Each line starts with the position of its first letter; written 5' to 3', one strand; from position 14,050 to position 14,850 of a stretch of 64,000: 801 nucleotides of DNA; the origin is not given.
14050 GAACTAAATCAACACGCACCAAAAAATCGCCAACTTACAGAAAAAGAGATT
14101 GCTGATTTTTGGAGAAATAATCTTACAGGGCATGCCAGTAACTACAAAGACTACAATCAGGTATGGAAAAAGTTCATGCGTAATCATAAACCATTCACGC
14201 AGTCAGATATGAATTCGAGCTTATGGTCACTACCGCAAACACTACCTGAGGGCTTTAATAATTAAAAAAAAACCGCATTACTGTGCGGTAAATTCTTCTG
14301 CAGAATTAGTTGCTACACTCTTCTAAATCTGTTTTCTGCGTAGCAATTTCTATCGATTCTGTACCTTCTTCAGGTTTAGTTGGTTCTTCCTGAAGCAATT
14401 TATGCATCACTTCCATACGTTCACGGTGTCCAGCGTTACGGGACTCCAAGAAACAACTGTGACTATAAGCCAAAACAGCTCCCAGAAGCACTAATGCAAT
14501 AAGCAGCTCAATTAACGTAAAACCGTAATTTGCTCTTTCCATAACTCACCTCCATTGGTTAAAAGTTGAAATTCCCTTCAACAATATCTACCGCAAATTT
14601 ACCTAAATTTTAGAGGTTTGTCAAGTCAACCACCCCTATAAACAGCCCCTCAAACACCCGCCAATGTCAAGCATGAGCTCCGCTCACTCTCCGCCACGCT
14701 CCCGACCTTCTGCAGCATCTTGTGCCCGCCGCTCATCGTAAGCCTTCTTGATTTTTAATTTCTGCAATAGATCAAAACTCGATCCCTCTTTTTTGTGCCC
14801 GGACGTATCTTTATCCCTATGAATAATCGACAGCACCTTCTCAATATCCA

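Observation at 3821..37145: Phage-encoded CsrA with a matching set of GGA-hairpin leaders: a candidate viral post-transcriptional regulon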

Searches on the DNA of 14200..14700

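Call 81: search_rna_families(source=window, start=14200, end=14700, threshold=evalue, max_evalue=1)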
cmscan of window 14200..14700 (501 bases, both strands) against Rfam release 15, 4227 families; matches with E-value up to 1: 1.
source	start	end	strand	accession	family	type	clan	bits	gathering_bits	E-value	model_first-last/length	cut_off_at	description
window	14257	14393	-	RF02860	Arrc14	Gene; sRNA;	-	26.4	99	0.075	1-167/167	no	Actinobacillus sRNA 14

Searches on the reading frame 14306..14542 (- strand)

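Call 10: search_protein_families(library=pfam, proteins=[window:14306-14542:-], max_evalue=0.01)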
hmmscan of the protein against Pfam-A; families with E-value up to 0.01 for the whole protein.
window:14306-14542:- (78 aa): 1 family
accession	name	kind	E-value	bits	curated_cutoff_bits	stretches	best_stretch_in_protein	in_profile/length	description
PF07963.17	N_methyl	-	1e-07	31.6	21.2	1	4-25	3-24/27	Prokaryotic N-terminal methylation motif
